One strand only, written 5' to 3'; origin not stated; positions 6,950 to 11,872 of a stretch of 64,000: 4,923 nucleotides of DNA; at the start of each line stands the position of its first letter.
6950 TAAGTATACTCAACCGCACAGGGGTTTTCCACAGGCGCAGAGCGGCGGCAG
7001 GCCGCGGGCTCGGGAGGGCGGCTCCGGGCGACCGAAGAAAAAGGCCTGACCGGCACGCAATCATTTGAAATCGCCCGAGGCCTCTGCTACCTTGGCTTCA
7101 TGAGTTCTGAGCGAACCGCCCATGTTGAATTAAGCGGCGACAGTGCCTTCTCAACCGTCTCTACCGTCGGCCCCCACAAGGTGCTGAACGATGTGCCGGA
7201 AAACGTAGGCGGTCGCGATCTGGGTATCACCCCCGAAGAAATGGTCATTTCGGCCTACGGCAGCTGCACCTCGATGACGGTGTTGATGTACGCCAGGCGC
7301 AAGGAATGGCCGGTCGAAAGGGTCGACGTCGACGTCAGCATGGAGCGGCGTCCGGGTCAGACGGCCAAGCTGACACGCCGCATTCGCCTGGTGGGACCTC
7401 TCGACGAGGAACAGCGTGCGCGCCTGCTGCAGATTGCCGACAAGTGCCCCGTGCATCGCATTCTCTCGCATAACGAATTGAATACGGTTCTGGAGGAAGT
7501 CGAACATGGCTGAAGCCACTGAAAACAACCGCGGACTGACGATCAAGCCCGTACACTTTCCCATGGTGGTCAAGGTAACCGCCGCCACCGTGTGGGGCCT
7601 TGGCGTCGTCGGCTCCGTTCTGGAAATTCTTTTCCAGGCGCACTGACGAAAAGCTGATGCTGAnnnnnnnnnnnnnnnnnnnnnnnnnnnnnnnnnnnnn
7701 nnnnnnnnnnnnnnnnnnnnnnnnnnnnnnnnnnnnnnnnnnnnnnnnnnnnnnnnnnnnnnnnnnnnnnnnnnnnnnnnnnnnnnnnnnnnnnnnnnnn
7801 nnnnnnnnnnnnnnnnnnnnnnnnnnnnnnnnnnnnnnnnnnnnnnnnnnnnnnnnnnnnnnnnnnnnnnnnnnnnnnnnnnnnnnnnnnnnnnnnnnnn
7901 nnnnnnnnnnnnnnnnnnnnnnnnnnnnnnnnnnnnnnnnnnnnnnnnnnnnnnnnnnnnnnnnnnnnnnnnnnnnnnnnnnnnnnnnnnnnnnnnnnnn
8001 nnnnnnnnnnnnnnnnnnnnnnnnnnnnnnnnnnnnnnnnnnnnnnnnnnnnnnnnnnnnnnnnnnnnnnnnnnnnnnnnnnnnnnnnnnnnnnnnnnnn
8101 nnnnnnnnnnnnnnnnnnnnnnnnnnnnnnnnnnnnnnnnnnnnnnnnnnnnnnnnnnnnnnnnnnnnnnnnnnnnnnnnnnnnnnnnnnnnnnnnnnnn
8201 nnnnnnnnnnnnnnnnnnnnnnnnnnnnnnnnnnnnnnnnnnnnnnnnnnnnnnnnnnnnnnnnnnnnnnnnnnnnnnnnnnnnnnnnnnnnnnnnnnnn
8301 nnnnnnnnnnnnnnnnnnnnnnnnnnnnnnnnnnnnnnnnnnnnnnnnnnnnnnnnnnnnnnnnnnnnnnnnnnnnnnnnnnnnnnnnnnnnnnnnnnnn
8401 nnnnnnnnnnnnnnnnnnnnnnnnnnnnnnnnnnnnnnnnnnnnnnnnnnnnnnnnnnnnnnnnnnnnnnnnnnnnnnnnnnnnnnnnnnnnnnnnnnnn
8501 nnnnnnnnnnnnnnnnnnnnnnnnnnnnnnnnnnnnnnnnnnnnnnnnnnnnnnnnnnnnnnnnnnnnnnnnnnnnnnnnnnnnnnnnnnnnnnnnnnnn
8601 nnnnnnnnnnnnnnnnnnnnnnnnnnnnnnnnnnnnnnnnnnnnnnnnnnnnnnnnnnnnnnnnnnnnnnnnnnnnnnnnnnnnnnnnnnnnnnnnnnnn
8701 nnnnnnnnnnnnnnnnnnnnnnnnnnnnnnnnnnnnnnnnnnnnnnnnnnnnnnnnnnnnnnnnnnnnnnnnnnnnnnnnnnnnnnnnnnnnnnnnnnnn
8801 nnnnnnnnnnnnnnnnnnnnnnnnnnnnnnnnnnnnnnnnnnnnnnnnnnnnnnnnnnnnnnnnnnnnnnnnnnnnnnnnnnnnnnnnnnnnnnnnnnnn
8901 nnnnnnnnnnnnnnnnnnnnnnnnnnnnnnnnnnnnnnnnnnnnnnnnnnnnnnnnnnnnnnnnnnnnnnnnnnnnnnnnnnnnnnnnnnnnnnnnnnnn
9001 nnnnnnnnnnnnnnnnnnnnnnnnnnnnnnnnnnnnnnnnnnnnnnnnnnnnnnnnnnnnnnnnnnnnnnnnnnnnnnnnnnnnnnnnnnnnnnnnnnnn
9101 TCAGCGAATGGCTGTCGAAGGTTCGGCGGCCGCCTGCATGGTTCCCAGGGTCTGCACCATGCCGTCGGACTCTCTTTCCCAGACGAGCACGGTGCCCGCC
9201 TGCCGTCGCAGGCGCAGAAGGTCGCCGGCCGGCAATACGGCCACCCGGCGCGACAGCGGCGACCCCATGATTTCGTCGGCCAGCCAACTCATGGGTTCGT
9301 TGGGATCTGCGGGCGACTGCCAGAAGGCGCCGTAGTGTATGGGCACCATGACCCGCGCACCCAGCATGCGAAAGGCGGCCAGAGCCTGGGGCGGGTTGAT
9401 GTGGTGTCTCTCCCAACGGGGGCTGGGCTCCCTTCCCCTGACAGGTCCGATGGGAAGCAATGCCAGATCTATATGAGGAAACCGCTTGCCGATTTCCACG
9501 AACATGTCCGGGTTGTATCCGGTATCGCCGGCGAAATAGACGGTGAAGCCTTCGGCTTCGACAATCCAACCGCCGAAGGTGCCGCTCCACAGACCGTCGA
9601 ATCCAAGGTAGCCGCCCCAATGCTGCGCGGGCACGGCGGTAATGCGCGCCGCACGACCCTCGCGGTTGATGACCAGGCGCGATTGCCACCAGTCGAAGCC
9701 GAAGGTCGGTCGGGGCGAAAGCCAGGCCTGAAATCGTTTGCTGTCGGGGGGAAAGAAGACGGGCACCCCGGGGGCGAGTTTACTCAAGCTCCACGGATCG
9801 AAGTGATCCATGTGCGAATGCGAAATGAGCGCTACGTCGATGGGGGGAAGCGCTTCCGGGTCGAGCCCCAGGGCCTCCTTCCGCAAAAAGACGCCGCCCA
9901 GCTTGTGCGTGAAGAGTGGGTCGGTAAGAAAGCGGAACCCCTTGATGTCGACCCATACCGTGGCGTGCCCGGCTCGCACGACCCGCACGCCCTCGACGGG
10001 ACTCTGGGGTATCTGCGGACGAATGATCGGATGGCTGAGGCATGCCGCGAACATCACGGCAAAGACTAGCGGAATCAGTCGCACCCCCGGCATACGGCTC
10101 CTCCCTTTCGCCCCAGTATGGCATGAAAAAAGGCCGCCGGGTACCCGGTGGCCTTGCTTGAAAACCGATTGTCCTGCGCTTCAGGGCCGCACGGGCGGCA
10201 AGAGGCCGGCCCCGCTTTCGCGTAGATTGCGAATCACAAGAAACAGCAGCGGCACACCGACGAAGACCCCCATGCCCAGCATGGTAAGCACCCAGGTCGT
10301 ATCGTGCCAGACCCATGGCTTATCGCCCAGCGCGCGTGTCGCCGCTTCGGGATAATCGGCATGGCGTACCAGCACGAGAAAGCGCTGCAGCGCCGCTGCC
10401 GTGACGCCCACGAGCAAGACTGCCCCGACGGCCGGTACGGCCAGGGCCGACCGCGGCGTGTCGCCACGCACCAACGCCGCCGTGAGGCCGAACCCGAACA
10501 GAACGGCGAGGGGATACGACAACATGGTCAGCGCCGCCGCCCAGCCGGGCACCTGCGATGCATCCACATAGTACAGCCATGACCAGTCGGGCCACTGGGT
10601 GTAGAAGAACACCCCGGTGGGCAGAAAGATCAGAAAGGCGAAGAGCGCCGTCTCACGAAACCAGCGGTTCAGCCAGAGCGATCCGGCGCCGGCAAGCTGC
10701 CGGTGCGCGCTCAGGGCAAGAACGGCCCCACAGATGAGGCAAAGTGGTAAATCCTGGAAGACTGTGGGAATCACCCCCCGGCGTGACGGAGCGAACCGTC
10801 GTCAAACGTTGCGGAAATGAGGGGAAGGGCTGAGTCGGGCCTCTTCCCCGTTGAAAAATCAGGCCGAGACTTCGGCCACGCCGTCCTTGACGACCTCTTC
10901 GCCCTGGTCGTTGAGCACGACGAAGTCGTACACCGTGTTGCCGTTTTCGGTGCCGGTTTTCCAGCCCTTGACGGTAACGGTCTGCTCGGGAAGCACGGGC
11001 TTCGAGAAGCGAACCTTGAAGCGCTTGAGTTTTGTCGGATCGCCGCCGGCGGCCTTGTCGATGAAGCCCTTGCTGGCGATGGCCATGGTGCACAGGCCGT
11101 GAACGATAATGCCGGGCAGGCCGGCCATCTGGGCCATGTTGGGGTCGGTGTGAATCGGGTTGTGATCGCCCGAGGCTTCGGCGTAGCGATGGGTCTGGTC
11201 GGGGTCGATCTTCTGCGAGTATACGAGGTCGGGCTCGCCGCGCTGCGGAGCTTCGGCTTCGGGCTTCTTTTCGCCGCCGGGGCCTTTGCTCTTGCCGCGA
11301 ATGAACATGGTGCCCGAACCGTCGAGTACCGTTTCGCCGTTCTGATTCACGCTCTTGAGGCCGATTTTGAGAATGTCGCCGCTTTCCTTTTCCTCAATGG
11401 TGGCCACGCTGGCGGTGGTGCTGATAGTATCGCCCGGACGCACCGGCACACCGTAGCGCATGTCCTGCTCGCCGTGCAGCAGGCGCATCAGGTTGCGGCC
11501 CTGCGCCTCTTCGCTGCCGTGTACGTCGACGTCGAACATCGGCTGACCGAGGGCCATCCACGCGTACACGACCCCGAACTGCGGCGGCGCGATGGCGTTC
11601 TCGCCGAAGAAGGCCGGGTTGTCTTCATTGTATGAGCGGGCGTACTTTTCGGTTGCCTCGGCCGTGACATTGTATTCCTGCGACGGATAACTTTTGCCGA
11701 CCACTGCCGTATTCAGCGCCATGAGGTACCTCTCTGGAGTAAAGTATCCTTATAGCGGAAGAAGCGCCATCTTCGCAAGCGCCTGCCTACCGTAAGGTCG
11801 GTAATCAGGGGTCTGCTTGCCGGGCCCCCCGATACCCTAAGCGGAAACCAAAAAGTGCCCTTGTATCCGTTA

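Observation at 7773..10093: Tat-exported PLP enzyme of the ACC deaminase/D-cysteine desulfhydrase fold, next to a secreted MBL-fold hydrolase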

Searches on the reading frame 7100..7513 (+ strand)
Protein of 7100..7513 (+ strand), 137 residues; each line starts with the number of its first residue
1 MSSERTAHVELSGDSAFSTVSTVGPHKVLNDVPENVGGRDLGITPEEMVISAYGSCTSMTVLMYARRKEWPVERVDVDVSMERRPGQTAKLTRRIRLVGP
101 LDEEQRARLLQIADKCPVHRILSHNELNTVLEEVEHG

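Call 4: search_protein_families(library=pfam, proteins=[window:7100-7513:+], max_evalue=0.01)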
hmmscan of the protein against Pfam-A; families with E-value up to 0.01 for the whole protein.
window:7100-7513:+ (137 aa): 1 family
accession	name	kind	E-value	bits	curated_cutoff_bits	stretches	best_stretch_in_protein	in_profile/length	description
PF02566.24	OsmC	-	7.1e-17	62.1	27.5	1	39-126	2-94/100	OsmC-like protein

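Call 5: search_protein_families(library=ncbifam, proteins=[window:7100-7513:+], max_evalue=0.01)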
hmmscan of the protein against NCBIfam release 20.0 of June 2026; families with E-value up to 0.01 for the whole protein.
window:7100-7513:+ (137 aa): 5 families
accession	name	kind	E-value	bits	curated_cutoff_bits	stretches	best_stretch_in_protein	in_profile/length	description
NF041052.1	OsmC_like_Se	domain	1.6e-06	28.1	95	1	19-124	16-132/144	OsmC-related (seleno)protein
TIGR03562.1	osmo_induc_OsmC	subfamily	1.7e-05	24.9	85.8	1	42-126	42-132/137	OsmC family peroxiredoxin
TIGR03561.1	organ_hyd_perox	subfamily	5.5e-05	23.5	88.85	1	30-118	27-120/134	Ohr family peroxiredoxin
NF052637.1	HydprxOhrVib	equivalog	0.00082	19.6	240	1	31-119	31-122/140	organic hydroperoxide reductase Ohr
TIGR03563.1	perox_SACOL1771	subfamily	0.0018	18.2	166.15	1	32-78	30-76/138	SACOL1771 family peroxiredoxin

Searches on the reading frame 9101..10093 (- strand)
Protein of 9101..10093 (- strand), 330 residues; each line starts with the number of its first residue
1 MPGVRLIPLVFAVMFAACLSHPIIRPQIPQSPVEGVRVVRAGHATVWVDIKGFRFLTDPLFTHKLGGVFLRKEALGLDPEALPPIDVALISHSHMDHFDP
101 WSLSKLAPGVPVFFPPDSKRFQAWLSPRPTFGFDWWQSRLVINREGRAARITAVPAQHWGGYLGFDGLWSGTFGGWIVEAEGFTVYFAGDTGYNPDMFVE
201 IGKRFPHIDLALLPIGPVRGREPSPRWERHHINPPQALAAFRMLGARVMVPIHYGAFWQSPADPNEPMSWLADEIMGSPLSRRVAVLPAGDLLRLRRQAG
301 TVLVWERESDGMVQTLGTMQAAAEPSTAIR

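Call 4: search_protein_families(library=pfam, proteins=[window:9101-10093:-], max_evalue=0.01)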
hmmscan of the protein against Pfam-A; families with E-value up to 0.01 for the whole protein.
window:9101-10093:- (330 aa): 3 families
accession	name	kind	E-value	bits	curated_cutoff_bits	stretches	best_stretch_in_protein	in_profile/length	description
PF12706.13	Lactamase_B_2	-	7.7e-29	101.2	27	1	54-254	2-200/200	Beta-lactamase superfamily domain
PF13483.12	Lactamase_B_3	-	4.3e-13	50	24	1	41-253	5-160/160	Beta-lactamase superfamily domain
PF00753.33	Lactamase_B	-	0.0002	21.8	22.7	0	45-98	8-57/196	Metallo-beta-lactamase superfamily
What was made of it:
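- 9101..10093 (-): Gene for the 330-aa MBL-fold hydrolase. It is a lipoprotein (signal plus lipobox MFAAC, Cys18 at nt 10040..10042), has the HSHMDH metal motif, and is NAPE-PLD-like. Pfam Lactamase_B_2 8e-29 (call 4).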

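Call 5: search_protein_families(library=ncbifam, proteins=[window:9101-10093:-], max_evalue=0.01)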
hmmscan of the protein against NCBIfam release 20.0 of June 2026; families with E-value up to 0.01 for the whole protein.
window:9101-10093:- (330 aa): 2 families
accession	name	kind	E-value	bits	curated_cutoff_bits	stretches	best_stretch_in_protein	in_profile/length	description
NF001911.0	PRK00685.1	equivalog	3e-16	59.6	144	1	40-266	5-206/228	metal-dependent hydrolase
NF008688.0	PRK11709.1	equivalog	2.1e-06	26.9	306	0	176-266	213-295/355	L-ascorbate 6-phosphate lactonase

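Call 41: search_solved_structures(query=window:9101-10093:-, max_evalue=0.01)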
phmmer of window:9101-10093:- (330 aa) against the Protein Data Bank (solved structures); distinct sequences matched with E-value up to 0.01: 8.
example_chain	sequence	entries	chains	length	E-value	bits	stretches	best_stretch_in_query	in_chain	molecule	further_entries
4qn9_A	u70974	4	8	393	6.1e-26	94.4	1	32-260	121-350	N-acyl-phosphatidylethanolamine-hydrolyzing phospholipase D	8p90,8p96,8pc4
3x2z_A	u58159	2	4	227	2.2e-08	36.7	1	149-256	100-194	UPF0173 metal-dependent hydrolase TM_1162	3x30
3x2y_A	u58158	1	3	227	5.4e-08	35.4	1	149-256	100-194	UPF0173 metal-dependent hydrolase TM_1162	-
3x2x_A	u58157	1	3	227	4.4e-07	32.4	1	149-256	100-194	UPF0173 metal-dependent hydrolase TM_1162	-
3bv6_A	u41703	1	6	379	7.1e-06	28.4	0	175-266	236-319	Metal-dependent hydrolase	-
6hrg_A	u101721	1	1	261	8.1e-06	28.2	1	175-267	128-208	UPF0173 metal-dependent hydrolase Igni_1254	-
7e3v_A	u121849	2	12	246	3.4e-05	26.2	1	84-264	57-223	UPF0173 metal-dependent hydrolase C7P97_11315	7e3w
3kl7_A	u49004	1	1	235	4.4e-05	25.8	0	174-255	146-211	Putative metal-dependent hydrolase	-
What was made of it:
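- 9101..10093 (-): PDB best hit is 4qn9 NAPE-PLD at 6e-26 (call 41).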

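Call 46: find_homologous_proteins(query=window:9101-10093:-, max_evalue=1e-20)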
Query window:9101-10093:- (330 aa): 1249 proteins with E <= 1e-20 among 8000 candidates; the best 120 are listed.
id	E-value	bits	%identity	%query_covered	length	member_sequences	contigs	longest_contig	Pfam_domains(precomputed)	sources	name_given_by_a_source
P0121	1.2e-225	766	100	100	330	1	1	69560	PF12706.14,PF13483.13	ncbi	-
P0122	2.3e-112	394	56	92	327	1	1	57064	PF12706.14,PF13483.13,PF00753.34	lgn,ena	-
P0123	2.2e-103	364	57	82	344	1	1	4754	PF12706.14,PF13483.13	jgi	jgi:L-ascorbate metabolism protein UlaG (beta-lactamase superfamily)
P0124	4.9e-100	353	55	90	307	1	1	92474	PF12706.14,PF13483.13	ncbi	-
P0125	1.1e-97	345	49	96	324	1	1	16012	PF12706.14,PF13483.13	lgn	-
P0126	4.9e-97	343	56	86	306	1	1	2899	PF12706.14,PF13483.13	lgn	-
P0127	1.5e-92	328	51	86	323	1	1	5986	PF12706.14,PF13483.13,PF00753.34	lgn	-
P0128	1.2e-90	322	52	87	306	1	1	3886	PF12706.14,PF13483.13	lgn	-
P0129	1.1e-89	319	52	85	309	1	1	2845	PF12706.14,PF13483.13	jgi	jgi:N-acyl-phosphatidylethanolamine-hydrolysing phospholipase D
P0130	1.3e-89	319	52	86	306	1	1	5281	PF12706.14,PF13483.13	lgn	-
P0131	4.7e-89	317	50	88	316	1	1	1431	PF12706.14,PF13483.13,PF00753.34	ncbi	-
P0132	4.2e-87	311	50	86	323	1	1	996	PF12706.14,PF13483.13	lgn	-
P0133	1.2e-86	309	50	86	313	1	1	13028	PF12706.14,PF13483.13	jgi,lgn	jgi:L-ascorbate metabolism protein UlaG (beta-lactamase superfamily)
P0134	2.7e-85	305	47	87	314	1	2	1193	PF12706.14,PF13483.13,PF00753.34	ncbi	-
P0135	3.3e-85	304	51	85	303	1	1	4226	PF12706.14,PF13483.13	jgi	jgi:L-ascorbate metabolism protein UlaG (beta-lactamase superfamily)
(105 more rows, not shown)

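Call 47: find_encoding_contigs(protein=P0133, flank=8000, max_places=1)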
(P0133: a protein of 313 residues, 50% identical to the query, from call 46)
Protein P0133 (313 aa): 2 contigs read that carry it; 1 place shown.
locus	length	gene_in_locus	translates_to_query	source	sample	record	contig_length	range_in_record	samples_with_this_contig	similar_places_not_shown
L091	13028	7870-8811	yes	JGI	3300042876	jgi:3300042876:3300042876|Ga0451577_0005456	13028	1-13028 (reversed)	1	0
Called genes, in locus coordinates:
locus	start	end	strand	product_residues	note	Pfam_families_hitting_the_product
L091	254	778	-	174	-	-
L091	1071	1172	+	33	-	-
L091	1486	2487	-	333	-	PF02353:CMAS (weak), PF13489:Methyltransf_23, PF01209:Ubie_methyltran, PF13847:Methyltransf_31, PF08241:Methyltransf_11, PF08242:Methyltransf_12, PF09445:Methyltransf_15 (weak), PF13649:Methyltransf_25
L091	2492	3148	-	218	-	-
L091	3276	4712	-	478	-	PF19425:Csd3_N2 (faint), PF01551:Peptidase_M23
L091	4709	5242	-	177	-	-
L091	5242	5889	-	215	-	-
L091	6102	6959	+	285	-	PF13452:FAS1_DH_region, PF22622:MFE-2_hydrat-2_N, PF01575:MaoC_dehydratas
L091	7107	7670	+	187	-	-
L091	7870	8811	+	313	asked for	PF13483:Lactamase_B_3, PF12706:Lactamase_B_2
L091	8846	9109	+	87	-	PF01402:RHH_1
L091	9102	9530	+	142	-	-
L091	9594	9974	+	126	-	-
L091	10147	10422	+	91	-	PF21983:NikA-like, PF08681:TacA1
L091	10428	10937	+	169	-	PF00583:Acetyltransf_1 (weak), PF13508:Acetyltransf_7 (weak)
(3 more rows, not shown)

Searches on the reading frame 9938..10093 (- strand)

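Call 25: search_protein_families(library=pfam, proteins=[window:9938-10093:-], max_evalue=10)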
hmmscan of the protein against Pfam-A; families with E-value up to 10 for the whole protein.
seq(52 aa): 1 family
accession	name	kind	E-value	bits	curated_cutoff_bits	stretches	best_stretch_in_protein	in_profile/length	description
PF06522.17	B12D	-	0.11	12.3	21.5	1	6-19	6-19/54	NADH-ubiquinone reductase complex 1 MLRQ subunit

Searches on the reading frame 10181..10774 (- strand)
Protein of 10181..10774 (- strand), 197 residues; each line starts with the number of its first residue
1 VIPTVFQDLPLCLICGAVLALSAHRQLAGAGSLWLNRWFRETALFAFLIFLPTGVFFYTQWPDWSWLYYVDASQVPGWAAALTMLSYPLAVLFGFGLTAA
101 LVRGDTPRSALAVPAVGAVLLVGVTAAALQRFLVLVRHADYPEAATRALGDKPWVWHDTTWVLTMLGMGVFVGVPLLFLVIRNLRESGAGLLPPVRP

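Call 4: search_protein_families(library=pfam, proteins=[window:10181-10774:-], max_evalue=0.01)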
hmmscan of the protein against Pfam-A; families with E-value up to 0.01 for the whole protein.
window:10181-10774:- (197 aa): 0 families

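Call 5: search_protein_families(library=ncbifam, proteins=[window:10181-10774:-], max_evalue=0.01)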
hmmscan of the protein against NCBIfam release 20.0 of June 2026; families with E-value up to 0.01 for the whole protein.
window:10181-10774:- (197 aa): 0 families
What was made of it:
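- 10181..10774 (-): 197-aa polytopic membrane protein with no family assignment, conserved immediately upstream of the MBL gene. No Pfam or NCBIfam hit (calls 4, 5).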

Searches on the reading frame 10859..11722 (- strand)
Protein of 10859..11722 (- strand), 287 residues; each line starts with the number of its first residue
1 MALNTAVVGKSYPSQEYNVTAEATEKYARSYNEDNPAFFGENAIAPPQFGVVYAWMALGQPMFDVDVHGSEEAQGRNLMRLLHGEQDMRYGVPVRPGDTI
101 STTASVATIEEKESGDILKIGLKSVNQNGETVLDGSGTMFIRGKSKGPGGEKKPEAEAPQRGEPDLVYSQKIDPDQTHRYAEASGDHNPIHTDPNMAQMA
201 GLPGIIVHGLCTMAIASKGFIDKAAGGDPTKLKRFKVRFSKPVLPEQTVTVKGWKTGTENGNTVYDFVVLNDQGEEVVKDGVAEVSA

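Call 4: search_protein_families(library=pfam, proteins=[window:10859-11722:-], max_evalue=0.01)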
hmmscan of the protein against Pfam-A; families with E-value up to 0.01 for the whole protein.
window:10859-11722:- (287 aa): 3 families
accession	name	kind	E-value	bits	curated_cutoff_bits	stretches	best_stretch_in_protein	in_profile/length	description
PF01575.25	MaoC_dehydratas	-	1.3e-35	122.1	27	1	162-269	8-115/123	MaoC like domain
PF13452.11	FAS1_DH_region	-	5.2e-23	82.1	22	1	6-134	1-131/132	FAS1-like, dehydratase domain region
PF22622.2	MFE-2_hydrat-2_N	-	1.5e-11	44.6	27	1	44-143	33-130/130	MFE-2 hydratase 2 N-terminal domain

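Call 5: search_protein_families(library=ncbifam, proteins=[window:10859-11722:-], max_evalue=0.01)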
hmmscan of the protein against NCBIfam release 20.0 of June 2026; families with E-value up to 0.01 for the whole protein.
window:10859-11722:- (287 aa): 8 families
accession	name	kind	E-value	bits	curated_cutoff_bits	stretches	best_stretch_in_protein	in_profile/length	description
NF040620.1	fused_HadA_HadB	exception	7.1e-25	88.2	350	2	179-244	219-282/329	fused (3R)-hydroxyacyl-ACP dehydratase subunits HadA/HadB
NF006045.0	PRK08190.1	subfamily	9.1e-15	54.4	282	2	171-287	25-141/467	bifunctional enoyl-CoA hydratase/phosphate acetyltransferase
NF010246.0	PRK13693.1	equivalog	8.5e-14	51.7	203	1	178-244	28-92/142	(3R)-hydroxyacyl-ACP dehydratase subunit HadB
NF040624.1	HadA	equivalog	3.5e-11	43.6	180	1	15-142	9-138/144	(3R)-hydroxyacyl-ACP dehydratase subunit HadA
TIGR02278.1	PaaN-DH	equivalog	1.4e-07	30.2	562.8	1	169-279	538-655/664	phenylacetic acid degradation bifunctional protein PaaZ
NF010244.0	PRK13691.1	exception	2e-07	31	221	1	1-140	1-143/166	(3R)-hydroxyacyl-ACP dehydratase subunit HadC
NF010245.0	PRK13692.1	equivalog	9.5e-06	25.5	232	1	1-148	1-151/159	(3R)-hydroxyacyl-ACP dehydratase subunit HadA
NF040621.1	Dietz_HadA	exception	0.0033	17.8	200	1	74-132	61-119/132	(3R)-hydroxyacyl-ACP dehydratase subunit HadA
